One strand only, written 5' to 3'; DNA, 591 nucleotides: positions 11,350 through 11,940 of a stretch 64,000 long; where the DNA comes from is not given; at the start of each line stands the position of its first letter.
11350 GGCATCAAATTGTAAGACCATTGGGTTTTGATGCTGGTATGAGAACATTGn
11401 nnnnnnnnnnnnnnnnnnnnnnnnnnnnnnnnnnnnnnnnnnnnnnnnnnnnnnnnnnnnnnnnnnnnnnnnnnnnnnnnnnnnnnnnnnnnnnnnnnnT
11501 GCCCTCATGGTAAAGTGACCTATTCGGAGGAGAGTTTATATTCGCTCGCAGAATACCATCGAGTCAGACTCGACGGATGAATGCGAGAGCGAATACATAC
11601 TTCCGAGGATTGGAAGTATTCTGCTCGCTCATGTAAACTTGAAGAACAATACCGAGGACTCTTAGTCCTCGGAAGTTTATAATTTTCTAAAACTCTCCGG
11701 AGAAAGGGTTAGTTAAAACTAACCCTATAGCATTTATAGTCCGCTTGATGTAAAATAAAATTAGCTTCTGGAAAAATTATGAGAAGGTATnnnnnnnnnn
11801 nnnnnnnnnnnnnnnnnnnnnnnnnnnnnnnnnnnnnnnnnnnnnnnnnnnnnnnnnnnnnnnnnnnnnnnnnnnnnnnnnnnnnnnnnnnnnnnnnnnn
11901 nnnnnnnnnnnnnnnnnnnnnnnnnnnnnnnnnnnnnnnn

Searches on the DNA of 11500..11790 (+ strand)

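Call 15: search_rna_families(source=window, start=11500, end=11790, threshold=evalue, max_evalue=10, show_alignments=3)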
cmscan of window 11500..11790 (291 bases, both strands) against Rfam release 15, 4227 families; matches with E-value up to 10: 5.
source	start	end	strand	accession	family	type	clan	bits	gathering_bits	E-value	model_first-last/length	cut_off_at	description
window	11592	11686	-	RF04079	MIR161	Gene; miRNA;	-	21.6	90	0.024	1-136/136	no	MIR161 microRNA precursor family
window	11740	11772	+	RF00069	SNORD24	Gene; snRNA; snoRNA; CD-box;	-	17.5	41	2.4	1-76/76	no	Small nucleolar RNA SNORD24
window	11578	11595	+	RF01382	HIV-1_SL4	Cis-reg;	-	16.8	31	0.52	1-20/20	no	HIV-1 stem-loop 4 packaging signal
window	11521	11555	-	RF01153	sn3060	Gene; snRNA; snoRNA; CD-box;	-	12.7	45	9.2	1-67/67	no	Small nucleolar RNA sn3060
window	11536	11598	-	RF04153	MIR856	Gene; miRNA;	-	12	297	0.96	1-258/258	no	MIR856 microRNA precursor family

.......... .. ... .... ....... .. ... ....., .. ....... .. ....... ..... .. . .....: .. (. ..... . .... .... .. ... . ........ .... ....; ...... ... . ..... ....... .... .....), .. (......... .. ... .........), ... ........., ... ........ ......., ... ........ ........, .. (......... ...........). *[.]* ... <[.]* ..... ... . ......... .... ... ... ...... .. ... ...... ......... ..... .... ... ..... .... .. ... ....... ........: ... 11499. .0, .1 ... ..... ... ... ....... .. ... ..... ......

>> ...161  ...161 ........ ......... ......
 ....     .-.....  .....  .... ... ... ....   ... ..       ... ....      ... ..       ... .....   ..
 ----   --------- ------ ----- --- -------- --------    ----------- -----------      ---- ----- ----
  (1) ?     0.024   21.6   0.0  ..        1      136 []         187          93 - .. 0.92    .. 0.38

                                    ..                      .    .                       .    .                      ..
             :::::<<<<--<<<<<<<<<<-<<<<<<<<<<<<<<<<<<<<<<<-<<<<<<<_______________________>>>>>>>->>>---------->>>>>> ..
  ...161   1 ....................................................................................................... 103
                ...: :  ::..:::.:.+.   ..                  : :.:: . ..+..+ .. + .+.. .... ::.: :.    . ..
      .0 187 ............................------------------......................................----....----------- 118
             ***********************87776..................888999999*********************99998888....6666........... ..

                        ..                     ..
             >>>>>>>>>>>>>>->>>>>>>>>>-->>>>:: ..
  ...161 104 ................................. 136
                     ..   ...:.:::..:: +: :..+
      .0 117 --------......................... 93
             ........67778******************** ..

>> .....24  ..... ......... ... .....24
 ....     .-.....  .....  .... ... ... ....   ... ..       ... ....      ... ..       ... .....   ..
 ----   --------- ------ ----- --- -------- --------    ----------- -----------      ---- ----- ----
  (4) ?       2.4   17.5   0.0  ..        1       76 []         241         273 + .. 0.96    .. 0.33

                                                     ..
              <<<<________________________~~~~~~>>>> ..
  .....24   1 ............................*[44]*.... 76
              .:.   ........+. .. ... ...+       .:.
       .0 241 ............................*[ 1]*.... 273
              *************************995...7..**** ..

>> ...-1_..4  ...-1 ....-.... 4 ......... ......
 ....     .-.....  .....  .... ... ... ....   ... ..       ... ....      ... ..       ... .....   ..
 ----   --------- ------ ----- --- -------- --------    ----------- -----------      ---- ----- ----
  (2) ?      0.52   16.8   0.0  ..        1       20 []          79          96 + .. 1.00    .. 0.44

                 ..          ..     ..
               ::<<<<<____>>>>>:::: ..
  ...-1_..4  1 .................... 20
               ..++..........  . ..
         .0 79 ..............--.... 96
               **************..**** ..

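Call 50: build_rna_model(alignment_id=A3, structure=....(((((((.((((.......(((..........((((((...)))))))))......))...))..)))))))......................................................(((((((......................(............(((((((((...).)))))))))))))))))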
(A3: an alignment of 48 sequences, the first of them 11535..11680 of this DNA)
Model R1 built from alignment A3 (48 sequences, 202 columns); structure: as given.
model positions 146; base pairs 37; branch points 1; effective number of sequences 1.91; information 0.59 bits per position. Calibrated on 0.2 Mb of random sequence (short: E-values are rough).
structure used (alignment columns):
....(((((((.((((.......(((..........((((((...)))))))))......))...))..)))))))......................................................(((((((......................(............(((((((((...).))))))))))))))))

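Call 51: search_with_rna_model(model_id=R1, sources=[window, L001, L002, L003, L004, L005, L006, L007, L008, L009, L010, L011, L012, L013, L014, L015, L016, L017, L018, L019, L020, L021, L022, L023, L024, L025, L026, L027, L028, L029, L030, L031, L032, L033, L034, L035, L036, L037, L038, L039, L040, L041, L042, L043], max_evalue=1, make_alignment=true)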
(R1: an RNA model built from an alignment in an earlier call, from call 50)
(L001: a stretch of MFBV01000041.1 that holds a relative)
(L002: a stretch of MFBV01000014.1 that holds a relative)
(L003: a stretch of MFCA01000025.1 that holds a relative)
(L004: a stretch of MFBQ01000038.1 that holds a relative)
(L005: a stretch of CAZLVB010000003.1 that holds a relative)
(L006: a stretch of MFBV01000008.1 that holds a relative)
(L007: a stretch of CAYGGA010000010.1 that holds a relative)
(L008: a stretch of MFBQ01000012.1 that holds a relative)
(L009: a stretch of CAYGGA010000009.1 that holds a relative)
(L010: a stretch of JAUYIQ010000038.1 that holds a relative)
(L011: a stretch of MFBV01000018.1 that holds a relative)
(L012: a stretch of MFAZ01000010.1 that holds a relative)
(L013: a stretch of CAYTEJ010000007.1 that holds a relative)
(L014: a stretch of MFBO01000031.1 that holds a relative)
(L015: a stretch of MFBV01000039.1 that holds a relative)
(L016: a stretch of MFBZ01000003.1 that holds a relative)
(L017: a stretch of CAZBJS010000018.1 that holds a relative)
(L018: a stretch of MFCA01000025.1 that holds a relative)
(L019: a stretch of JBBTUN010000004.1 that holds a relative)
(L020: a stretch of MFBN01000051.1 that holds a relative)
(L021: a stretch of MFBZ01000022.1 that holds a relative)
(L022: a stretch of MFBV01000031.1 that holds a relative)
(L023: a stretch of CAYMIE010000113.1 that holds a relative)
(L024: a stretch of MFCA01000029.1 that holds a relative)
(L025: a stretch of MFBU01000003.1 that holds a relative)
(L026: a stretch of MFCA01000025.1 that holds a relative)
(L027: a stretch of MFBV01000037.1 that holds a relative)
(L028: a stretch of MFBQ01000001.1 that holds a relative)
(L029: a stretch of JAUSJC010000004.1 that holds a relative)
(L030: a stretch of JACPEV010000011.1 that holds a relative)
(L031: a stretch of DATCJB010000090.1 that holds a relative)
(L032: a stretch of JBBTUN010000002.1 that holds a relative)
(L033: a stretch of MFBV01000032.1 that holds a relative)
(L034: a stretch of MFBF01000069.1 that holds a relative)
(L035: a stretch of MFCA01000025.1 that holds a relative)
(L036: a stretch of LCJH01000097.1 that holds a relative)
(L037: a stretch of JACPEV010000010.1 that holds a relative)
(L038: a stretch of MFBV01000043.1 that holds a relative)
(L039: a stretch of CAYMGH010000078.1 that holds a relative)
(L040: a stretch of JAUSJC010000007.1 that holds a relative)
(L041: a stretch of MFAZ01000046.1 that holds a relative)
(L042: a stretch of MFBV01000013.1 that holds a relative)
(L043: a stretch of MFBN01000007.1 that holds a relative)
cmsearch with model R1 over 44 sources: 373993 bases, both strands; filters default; matches with E-value up to 1: 78.
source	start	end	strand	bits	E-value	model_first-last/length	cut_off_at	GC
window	11535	11680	+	161.5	6.3e-30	1-146/146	no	0.44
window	719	862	-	160.4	1.1e-29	1-146/146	no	0.45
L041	4136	4278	+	159.4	1.7e-29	1-146/146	no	0.44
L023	1631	1789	+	159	2e-29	1-146/146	no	0.4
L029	643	786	-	157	5.2e-29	1-146/146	no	0.45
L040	461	603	+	156.5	6.5e-29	1-146/146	no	0.43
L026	5149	5288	-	156.1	7.8e-29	1-146/146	no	0.42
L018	7067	7209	+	154.4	1.7e-28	1-146/146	no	0.45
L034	5960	6097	-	151.9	5.3e-28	1-146/146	no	0.44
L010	620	782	-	148.9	2.2e-27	1-146/146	no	0.41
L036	6460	6601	+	148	3.2e-27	1-146/146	no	0.47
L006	6851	7003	-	147.3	4.5e-27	1-146/146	no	0.44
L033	1843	1995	+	146.8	5.5e-27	1-146/146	no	0.44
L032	1324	1466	-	146.2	7.4e-27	1-146/146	no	0.4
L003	6283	6427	-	146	8.1e-27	1-146/146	no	0.43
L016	5630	5776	-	145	1.3e-26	1-146/146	no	0.41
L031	3330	3470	-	144.4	1.7e-26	1-146/146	no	0.43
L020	4745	4908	+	143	3.3e-26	1-146/146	no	0.37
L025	2575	2735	-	142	5.1e-26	1-146/146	no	0.39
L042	1592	1747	+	138.8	2.2e-25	1-146/146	no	0.47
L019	7253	7398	+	136.1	7.7e-25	1-146/146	no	0.39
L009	2830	2961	-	136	8.1e-25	1-146/146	no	0.45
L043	815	964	+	135.5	1e-24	1-146/146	no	0.45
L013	2176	2319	-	134.8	1.4e-24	1-146/146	no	0.42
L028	7130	7294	+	134.5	1.7e-24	1-146/146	no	0.41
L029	6147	6311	-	133.5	2.6e-24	1-146/146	no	0.43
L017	6865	7017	-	133.1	3.1e-24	1-146/146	no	0.43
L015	1062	1224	+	130.7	9.5e-24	1-146/146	no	0.39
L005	7653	7807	+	129.4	1.7e-23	1-146/146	no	0.46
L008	4208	4368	+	129.3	1.8e-23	1-146/146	no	0.39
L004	2320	2453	-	128.7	2.3e-23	1-146/146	no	0.43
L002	6619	6788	+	126.2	7.5e-23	1-146/146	no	0.4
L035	3859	4006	-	123.9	2.2e-22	1-146/146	no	0.46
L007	317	448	+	122.9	3.4e-22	1-146/146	no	0.47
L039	2677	2834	+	122.5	4.1e-22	1-146/146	no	0.39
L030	297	442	+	120.4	1.1e-21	1-146/146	no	0.42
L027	3812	3957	-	118.9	2.1e-21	1-146/146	no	0.42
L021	183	355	-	117.4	4.4e-21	1-146/146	no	0.4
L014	5783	5938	+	113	3.3e-20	1-146/146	no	0.42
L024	5489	5647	-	109.4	1.7e-19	1-146/146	no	0.48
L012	4314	4465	+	109.1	2e-19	1-146/146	no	0.52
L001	4464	4618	+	104.2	1.9e-18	1-146/146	no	0.43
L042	2762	2916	+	103.6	2.5e-18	1-146/146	no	0.45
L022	5425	5585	-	101.3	7.3e-18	1-146/146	no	0.45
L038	1777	1931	-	95.9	8.6e-17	1-146/146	no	0.47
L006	2483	2637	+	92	5.3e-16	1-146/146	no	0.48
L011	948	1102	-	91.2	7.6e-16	1-146/146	no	0.45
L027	4334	4460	-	79.1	2.1e-13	1-146/146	no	0.35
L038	2246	2401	+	75.6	1e-12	1-146/146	no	0.36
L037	2528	2676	+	71.6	6.5e-12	1-146/146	no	0.48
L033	1963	2107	-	27.9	0.0036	1-146/146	no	0.39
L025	2566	2609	+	25.2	0.013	101-144/146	no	0.32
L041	4154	4281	-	25.2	0.013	1-146/146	no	0.45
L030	409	525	-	23.5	0.028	1-146/146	no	0.32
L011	7271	7411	-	23.2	0.031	1-146/146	no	0.42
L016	5713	5849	+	23.1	0.034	1-146/146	no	0.36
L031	3266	3364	+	21.4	0.073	1-146/146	no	0.29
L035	3943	4056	+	21.1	0.083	1-146/146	no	0.39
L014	5902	5992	-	20.9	0.09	1-146/146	no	0.27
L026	5224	5342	+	20.8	0.095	1-146/146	no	0.39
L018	7066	7129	-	20.6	0.1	1-146/146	no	0.42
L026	5143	5182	+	19.1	0.21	102-143/146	no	0.4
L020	4872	4919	-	18.7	0.26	99-146/146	no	0.46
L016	5593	5695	+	18.1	0.33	1-146/146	no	0.37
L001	4579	4733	-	18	0.35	1-146/146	no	0.42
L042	1716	1840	-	17.7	0.41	1-146/146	no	0.35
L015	1190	1230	-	16.9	0.58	101-144/146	no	0.41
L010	572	656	+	16.9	0.58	1-146/146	no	0.39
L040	427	523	-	16.8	0.6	1-146/146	no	0.39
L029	6143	6179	+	16.5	0.7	103-142/146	no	0.41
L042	2884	2923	-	16.4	0.72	103-142/146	no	0.38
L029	724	841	+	16.3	0.77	1-146/146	no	0.41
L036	6414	6520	-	15.8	0.96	1-146/146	no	0.44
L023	1753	1881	-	15.8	0.98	1-146/146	no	0.4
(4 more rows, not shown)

Alignment A4: 78 matches aligned to the model, 266 columns, each read 5' to 3' on its own strand. Consensus structure (alignment columns), stored with it:
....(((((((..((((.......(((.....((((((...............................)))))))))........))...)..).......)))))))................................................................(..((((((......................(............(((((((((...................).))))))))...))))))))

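Call 64: search_with_rna_model(model_id=R1, sources=[L063, L064, L065, L066, L067, L068, L069, L070, L071, L072, L073, L074, L075, L076, L077, L078, L079, L080, L081, L082, L083, L084, L085, L086, L087, L088, L089, L090, L091, L092, L093, L094, L095, L096, L097, L098, L099, L100, L101, L102, L103, L104, L105, L106, L107, L108, L109, L110, L111, L112, L113, L114, L115, L116, L117, L118, L119, L120, L121, L122], max_evalue=0.00001)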
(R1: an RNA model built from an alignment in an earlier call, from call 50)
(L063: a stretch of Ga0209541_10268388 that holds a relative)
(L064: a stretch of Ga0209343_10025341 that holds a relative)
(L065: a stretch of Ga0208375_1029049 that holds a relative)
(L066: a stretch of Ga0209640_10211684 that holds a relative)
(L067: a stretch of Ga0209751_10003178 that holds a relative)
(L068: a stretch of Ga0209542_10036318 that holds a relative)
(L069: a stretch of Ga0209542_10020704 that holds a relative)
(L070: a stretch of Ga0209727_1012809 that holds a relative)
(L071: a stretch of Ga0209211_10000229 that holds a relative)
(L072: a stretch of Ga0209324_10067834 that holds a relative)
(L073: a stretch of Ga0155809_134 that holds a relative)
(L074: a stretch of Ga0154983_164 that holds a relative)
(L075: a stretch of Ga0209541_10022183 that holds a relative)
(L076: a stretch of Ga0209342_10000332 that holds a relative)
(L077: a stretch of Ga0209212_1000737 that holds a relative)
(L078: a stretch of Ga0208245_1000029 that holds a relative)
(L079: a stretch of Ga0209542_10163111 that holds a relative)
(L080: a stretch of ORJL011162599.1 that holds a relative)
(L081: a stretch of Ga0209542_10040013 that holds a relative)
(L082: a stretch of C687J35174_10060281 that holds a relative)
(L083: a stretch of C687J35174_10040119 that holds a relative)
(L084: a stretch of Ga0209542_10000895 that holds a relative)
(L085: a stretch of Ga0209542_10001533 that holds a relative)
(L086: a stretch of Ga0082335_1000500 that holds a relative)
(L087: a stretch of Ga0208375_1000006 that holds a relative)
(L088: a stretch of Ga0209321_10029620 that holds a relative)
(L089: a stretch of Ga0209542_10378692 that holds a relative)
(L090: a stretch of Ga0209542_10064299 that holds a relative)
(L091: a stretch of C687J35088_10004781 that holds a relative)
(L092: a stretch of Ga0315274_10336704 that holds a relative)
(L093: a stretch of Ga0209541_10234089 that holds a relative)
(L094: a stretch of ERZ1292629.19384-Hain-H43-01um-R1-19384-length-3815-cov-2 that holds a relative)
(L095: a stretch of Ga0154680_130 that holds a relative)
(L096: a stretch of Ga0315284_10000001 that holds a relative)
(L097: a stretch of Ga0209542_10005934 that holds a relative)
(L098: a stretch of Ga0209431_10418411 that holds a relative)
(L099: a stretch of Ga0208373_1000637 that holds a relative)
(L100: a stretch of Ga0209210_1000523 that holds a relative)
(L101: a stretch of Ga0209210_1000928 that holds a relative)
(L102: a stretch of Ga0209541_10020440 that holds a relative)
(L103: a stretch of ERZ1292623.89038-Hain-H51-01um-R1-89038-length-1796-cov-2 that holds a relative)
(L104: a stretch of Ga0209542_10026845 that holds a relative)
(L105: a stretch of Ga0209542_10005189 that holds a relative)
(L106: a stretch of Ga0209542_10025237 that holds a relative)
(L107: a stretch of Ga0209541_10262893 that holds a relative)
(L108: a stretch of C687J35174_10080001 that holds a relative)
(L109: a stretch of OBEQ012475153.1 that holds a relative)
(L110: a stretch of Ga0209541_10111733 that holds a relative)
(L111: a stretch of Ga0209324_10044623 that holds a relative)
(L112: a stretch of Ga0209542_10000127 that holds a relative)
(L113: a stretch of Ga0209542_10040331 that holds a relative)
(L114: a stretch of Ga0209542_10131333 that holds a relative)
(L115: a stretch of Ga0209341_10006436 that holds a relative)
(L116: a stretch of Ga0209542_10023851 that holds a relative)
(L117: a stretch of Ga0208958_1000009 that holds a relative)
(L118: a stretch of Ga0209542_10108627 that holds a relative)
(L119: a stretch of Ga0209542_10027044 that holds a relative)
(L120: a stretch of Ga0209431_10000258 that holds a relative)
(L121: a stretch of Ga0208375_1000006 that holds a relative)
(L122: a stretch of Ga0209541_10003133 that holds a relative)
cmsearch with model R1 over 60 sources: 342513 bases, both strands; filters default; matches with E-value up to 0.00001: 65.
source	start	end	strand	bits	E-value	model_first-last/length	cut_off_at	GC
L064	557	700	+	160.4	9.9e-30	1-146/146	no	0.45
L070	2431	2572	+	158.8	2e-29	1-146/146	no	0.43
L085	1178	1325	-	158.4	2.4e-29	1-146/146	no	0.45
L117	6394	6533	-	156.1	7.2e-29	1-146/146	no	0.42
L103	1609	1750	+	151.9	4.8e-28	1-146/146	no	0.43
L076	4183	4320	+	151.9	4.9e-28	1-146/146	no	0.44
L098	144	286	-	151.1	7.1e-28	1-146/146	no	0.45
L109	234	381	+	150.2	1.1e-27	1-146/146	no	0.45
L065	1369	1512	-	148.9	1.9e-27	1-146/146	no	0.45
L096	3679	3824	+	147.6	3.5e-27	1-146/146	no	0.41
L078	3503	3646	-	147.4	4e-27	1-146/146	no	0.47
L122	10595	10747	+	147.3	4.1e-27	1-146/146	no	0.44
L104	2685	2833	+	144.9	1.3e-26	1-146/146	no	0.42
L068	6389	6535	-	142.7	3.4e-26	1-146/146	no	0.44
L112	260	422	-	142.4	3.9e-26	1-146/146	no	0.4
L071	196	356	+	142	4.6e-26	1-146/146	no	0.39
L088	1640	1800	-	142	4.6e-26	1-146/146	no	0.39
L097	6484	6629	+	141.7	5.5e-26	1-146/146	no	0.47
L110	1080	1227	+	141.6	5.6e-26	1-146/146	no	0.45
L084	4284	4429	+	139.4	1.5e-25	1-146/146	no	0.45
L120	2721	2866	+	139.4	1.5e-25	1-146/146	no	0.45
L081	2745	2909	+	139.2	1.7e-25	1-146/146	no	0.4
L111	1565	1729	+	139.2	1.7e-25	1-146/146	no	0.4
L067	4185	4321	+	136.8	5.1e-25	1-146/146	no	0.47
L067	1819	1961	+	134.7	1.4e-24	1-146/146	no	0.45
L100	6653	6798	+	133.8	2e-24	1-146/146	no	0.46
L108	1070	1218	-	132.4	3.9e-24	1-146/146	no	0.45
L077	1368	1511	+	132.3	4.1e-24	1-146/146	no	0.42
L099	1343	1486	-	132.3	4.1e-24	1-146/146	no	0.42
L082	3331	3485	+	132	4.8e-24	1-146/146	no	0.45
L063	598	787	-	131.6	5.8e-24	1-146/146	no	0.46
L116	7111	7274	-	131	7.4e-24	1-146/146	no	0.42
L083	28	190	-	130.7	8.7e-24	1-146/146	no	0.39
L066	1189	1334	+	130.5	9.7e-24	1-146/146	no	0.46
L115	6192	6337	+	130.3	1e-23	1-146/146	no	0.47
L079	1296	1446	+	128.9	2e-23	1-146/146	no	0.43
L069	4953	5104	+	127.8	3.3e-23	1-146/146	no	0.45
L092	1382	1532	-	126.8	5.1e-23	1-146/146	no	0.46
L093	326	490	-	125.9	7.8e-23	1-146/146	no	0.44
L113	4219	4381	-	125.5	9.4e-23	1-146/146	no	0.4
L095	1550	1698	-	125.4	9.8e-23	1-146/146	no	0.4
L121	1656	1803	-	123.9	2e-22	1-146/146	no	0.46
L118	1457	1618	-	123.6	2.2e-22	1-146/146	no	0.38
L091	4624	4768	-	121.8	5.2e-22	2-146/146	5'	0.47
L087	516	660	+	120.8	8.2e-22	1-146/146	no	0.4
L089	709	852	+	120.8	8.3e-22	1-146/146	no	0.49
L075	6743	6892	-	119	1.9e-21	1-146/146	no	0.47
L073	3209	3375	-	117.6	3.6e-21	1-146/146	no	0.41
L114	1873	2037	+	116.4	6.3e-21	1-146/146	no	0.39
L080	1233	1381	+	114.7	1.4e-20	1-146/146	no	0.42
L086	7812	7960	+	114.7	1.4e-20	1-146/146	no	0.42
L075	1876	2017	+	113.9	2e-20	1-146/146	no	0.46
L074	2938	3102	-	102.5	3.9e-18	1-146/146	no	0.42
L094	3261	3415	-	94.3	1.7e-16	1-146/146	no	0.43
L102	4505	4650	+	93.8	2.1e-16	1-146/146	no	0.47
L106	3573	3718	-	93.8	2.1e-16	1-146/146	no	0.47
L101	2127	2287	-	84.6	1.5e-14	1-146/146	no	0.44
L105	2585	2727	-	84.3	1.7e-14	1-146/146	no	0.39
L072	579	685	-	75.7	8.9e-13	1-146/146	no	0.43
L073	7956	8194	+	75.7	9e-13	1-146/146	no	0.46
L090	1028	1185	+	64.8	1.4e-10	1-146/146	no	0.31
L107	23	93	+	63.9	2.1e-10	76-146/146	no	0.39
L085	1028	1175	-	54.7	1.5e-08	1-146/146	no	0.4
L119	8391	8495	+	52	4.9e-08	1-146/146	no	0.48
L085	1370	1534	-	51.4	6.6e-08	1-146/146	no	0.51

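Call 65: search_with_rna_model(model_id=R1, sources=[L123, L124, L125, L126, L127, L128, L129, L130, L131, L132, L133, L134, L135, L136, L137, L138, L139, L140, L141, L142, L143, L144, L145, L146, L147, L148, L149, L150, L151, L152, L153, L154, L155, L156, L157, L158, L159, L160, L161, L162, L163, L164, L165, L166, L167, L168, L169, L170, L171, L172, L173, L174, L175, L176, L177, L178, L179, L180, L181], max_evalue=0.00001)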
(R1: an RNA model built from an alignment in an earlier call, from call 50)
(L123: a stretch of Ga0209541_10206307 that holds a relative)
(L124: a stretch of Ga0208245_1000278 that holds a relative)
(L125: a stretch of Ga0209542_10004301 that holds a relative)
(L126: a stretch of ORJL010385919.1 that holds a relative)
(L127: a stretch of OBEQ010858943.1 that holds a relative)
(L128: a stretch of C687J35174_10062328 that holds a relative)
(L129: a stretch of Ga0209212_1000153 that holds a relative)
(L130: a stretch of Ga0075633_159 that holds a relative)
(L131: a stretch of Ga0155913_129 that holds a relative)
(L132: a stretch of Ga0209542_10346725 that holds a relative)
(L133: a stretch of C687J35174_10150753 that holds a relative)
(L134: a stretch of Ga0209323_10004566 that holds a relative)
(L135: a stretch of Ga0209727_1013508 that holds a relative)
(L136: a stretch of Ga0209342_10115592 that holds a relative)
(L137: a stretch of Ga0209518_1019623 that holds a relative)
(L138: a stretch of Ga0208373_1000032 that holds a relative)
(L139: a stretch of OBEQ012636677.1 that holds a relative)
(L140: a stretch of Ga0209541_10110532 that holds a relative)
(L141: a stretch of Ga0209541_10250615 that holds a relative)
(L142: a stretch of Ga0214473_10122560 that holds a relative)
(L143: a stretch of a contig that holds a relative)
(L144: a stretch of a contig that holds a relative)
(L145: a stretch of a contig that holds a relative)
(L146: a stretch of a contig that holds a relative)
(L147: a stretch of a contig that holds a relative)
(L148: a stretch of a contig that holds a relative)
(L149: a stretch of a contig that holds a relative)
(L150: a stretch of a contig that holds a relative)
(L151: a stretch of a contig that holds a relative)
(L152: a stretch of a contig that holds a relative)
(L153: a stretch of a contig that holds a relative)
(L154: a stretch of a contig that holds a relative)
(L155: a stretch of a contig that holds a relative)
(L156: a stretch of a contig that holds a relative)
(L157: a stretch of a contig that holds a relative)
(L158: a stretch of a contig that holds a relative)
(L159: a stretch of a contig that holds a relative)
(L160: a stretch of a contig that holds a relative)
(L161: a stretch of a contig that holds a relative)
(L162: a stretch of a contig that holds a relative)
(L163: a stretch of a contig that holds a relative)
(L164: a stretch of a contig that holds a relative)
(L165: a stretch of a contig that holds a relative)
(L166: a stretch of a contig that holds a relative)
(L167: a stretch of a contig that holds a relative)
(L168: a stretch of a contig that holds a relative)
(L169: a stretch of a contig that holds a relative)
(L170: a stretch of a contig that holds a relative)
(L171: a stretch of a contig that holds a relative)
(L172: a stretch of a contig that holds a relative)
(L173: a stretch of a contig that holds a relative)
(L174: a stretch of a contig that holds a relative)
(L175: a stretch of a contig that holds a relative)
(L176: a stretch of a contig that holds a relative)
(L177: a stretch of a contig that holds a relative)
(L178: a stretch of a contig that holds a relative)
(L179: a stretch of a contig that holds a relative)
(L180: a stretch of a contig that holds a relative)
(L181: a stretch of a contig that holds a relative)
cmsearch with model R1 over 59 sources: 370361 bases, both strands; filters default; matches with E-value up to 0.00001: 61.
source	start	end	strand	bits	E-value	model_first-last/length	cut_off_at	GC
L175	9953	10111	-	159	2e-29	1-146/146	no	0.4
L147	1606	1748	-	156.5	6.5e-29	1-146/146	no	0.47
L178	5795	5934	-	156.1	7.7e-29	1-146/146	no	0.42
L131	6891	7033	+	151.1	7.7e-28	1-146/146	no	0.45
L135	1300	1441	-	148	3.2e-27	1-146/146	no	0.47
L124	10406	10551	+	147.7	3.6e-27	1-146/146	no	0.45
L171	2720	2872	+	147.3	4.5e-27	1-146/146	no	0.44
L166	12764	12928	-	147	5e-27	1-146/146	no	0.36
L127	1356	1501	-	146.2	7.5e-27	1-146/146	no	0.46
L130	3920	4064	-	146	8e-27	1-146/146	no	0.43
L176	1444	1588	+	146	8e-27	1-146/146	no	0.43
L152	2301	2443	-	145.2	1.2e-26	1-146/146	no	0.43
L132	64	223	-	143.5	2.6e-26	1-146/146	no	0.4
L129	9651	9815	+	139.2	1.8e-25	1-146/146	no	0.4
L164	244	398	-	137.5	4e-25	1-146/146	no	0.45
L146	2073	2205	-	137.1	4.9e-25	1-146/146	no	0.46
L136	2236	2385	-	135.5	1e-24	1-146/146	no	0.45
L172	3675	3839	+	134.5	1.7e-24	1-146/146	no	0.41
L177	1861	2025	+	134.5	1.7e-24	1-146/146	no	0.41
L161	595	737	+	133.6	2.5e-24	1-146/146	no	0.44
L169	14004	14143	-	133.4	2.7e-24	1-146/146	no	0.45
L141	197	333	-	132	5.1e-24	1-146/146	no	0.46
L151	2734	2879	+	130.3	1.1e-23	1-146/146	no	0.47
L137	1905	2046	+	129.9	1.3e-23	1-146/146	no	0.49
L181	9337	9478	-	129.9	1.3e-23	1-146/146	no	0.49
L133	1811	1971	+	129.3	1.8e-23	1-146/146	no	0.37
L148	2956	3103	-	126.3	7e-23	1-146/146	no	0.44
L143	244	381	+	124.2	1.9e-22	1-146/146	no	0.46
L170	2259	2403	+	120.8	8.9e-22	1-146/146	no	0.4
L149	10115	10287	-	117.4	4.3e-21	1-146/146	no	0.4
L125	9413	9558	+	116.6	6.3e-21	1-146/146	no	0.47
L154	1407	1571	-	116.4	6.8e-21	1-146/146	no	0.39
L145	2553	2695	+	113.8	2.2e-20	1-146/146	no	0.46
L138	6014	6160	-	111.3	7.1e-20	1-146/146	no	0.43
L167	137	301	-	111.2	7.6e-20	1-146/146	no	0.39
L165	1622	1772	+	110.4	1.1e-19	1-146/146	no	0.38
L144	4871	5041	-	109.2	1.9e-19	1-146/146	no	0.36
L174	314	468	+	108.2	3e-19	1-146/146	no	0.43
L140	44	200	+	105.4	1.1e-18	1-146/146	no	0.42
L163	7549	7693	-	101.6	6.3e-18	1-146/146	no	0.33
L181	6039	6189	-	101.5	6.4e-18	1-146/146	no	0.43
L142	2622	2793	+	101.4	6.9e-18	1-146/146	no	0.44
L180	1869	2028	+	100.9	8.7e-18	1-146/146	no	0.39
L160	3683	3839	+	88.7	2.4e-15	1-146/146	no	0.39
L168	758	895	-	87.4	4.4e-15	1-146/146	no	0.39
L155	1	126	+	87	5.2e-15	16-146/146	5'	0.44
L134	6299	6403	-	86.7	5.9e-15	1-146/146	no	0.41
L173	2522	2626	+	86.7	5.9e-15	1-146/146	no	0.41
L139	2163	2270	-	82.1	5.1e-14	1-146/146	no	0.44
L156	9657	9799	+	74.7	1.6e-12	1-146/146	no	0.36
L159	1031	1173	-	74.7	1.6e-12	1-146/146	no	0.36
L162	1910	2052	+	74.7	1.6e-12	1-146/146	no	0.36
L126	3020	3156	+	74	2.2e-12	1-146/146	no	0.48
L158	107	211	+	67.5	4.2e-11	1-146/146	no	0.36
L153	794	898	+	67.2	5e-11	1-146/146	no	0.37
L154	476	642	-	66.6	6.4e-11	1-146/146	no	0.38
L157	1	87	+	65.5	1e-10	56-146/146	5'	0.46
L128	1889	2046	-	64.8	1.5e-10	1-146/146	no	0.31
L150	3913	3987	-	62.9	3.6e-10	61-146/146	5'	0.36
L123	1661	1707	-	48.8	2.4e-07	100-146/146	5'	0.36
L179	834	912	+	47.2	4.8e-07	71-146/146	no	0.43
